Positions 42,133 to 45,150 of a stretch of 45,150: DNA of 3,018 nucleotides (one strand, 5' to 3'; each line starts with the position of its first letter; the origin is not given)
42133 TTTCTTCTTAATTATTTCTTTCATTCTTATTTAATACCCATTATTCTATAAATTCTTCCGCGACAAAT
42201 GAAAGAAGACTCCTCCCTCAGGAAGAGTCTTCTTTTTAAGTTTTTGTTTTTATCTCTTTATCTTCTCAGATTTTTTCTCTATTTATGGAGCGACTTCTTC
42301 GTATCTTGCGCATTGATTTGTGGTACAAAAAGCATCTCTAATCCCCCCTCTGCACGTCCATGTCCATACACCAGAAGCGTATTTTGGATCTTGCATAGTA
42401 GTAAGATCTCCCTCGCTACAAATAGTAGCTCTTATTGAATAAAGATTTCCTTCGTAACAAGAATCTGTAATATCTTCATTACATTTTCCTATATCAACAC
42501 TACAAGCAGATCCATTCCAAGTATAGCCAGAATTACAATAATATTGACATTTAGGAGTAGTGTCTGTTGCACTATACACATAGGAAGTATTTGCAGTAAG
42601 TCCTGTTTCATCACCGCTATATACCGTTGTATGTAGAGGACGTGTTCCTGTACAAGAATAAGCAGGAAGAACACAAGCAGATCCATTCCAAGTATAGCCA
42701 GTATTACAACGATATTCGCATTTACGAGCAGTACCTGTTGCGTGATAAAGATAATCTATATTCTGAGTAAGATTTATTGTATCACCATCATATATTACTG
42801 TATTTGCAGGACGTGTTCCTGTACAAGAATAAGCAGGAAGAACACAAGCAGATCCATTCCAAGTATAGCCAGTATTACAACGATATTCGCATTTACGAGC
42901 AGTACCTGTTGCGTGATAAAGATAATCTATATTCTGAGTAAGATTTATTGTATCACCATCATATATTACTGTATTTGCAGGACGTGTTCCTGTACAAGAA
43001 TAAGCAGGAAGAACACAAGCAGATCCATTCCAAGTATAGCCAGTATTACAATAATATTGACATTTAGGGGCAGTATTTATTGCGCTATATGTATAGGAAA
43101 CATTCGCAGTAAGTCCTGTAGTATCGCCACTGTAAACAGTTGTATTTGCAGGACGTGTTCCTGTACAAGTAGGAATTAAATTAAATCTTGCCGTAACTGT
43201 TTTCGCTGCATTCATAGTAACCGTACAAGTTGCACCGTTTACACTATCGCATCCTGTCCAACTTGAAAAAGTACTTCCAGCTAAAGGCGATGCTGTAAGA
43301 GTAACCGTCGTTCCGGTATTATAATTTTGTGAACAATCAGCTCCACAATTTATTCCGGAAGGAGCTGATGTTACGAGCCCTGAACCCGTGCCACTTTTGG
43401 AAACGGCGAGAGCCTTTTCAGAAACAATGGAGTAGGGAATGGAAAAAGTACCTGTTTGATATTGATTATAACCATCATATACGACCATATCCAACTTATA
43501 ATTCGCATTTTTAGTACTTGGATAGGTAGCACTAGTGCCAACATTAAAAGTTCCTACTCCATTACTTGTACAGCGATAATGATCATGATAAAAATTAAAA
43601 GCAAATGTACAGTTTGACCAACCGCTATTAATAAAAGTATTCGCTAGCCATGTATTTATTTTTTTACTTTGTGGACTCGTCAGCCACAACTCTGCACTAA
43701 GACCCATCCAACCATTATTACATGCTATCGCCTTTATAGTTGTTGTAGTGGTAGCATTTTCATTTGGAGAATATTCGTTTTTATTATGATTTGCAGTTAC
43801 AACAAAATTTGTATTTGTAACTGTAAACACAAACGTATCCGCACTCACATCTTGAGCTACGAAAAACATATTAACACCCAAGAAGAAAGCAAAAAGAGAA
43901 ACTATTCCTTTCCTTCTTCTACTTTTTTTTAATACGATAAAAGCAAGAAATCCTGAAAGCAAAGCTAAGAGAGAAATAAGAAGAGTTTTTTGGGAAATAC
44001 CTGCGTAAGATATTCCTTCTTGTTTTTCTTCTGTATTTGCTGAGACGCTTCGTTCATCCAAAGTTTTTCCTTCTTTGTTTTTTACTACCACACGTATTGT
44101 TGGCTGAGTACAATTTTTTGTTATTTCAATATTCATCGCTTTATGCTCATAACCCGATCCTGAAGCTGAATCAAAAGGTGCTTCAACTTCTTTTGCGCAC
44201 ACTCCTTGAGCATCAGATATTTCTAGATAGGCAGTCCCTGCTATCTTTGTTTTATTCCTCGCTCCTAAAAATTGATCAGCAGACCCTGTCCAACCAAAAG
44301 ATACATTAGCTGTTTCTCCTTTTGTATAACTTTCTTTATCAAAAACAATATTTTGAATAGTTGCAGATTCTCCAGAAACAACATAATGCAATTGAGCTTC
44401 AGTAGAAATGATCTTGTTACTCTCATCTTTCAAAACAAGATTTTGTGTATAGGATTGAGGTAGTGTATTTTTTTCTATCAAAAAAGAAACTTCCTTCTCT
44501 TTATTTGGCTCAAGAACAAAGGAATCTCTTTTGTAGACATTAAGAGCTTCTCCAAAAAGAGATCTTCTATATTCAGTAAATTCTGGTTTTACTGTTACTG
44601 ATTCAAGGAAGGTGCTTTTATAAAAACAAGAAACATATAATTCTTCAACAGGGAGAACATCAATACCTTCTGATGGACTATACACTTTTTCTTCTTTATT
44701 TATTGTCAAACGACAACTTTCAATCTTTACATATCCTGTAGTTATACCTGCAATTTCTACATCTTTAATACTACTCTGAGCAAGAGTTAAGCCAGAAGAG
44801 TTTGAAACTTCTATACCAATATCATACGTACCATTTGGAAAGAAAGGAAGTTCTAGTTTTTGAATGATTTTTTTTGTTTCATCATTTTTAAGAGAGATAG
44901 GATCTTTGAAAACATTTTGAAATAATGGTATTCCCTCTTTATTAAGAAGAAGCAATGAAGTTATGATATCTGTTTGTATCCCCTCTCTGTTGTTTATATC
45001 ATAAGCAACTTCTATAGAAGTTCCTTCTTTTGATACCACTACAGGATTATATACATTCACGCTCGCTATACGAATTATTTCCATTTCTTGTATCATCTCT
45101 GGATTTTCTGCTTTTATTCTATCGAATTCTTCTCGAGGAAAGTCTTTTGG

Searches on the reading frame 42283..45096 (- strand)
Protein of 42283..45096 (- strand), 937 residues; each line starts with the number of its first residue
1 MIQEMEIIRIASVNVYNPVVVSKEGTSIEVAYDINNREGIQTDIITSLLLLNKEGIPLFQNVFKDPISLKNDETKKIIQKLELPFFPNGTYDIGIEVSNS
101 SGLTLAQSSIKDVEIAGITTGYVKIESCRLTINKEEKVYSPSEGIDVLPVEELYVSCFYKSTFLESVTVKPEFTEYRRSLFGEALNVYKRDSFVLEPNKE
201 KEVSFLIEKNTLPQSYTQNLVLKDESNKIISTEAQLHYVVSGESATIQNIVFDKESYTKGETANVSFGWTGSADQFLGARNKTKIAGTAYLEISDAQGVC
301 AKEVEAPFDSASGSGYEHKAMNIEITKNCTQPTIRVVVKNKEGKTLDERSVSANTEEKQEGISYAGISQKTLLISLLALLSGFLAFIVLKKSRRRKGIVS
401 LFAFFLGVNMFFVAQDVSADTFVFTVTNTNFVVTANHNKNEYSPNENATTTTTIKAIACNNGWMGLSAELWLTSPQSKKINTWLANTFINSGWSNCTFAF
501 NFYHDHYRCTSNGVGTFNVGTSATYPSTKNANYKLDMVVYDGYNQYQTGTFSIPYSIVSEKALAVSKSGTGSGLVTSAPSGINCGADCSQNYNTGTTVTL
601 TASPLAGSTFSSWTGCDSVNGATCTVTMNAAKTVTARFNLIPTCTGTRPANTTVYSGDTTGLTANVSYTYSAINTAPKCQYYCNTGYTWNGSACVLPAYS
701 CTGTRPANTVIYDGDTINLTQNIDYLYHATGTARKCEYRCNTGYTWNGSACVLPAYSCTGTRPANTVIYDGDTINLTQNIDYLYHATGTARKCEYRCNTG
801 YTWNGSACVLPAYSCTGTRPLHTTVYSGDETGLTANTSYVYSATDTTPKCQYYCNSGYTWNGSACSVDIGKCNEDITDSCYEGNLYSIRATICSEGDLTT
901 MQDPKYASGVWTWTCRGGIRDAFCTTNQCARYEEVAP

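Call 28: search_protein_families(library=pfam, proteins=[window:42283-45096:-], max_evalue=0.00001)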
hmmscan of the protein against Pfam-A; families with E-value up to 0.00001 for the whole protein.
window:42283-45096:- (937 aa): 1 family
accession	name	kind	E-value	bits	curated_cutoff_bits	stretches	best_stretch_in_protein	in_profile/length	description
PF18998.6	Flg_new_2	-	2.8e-12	46.9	23.6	1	586-641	13-72/73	Divergent InlB B-repeat domain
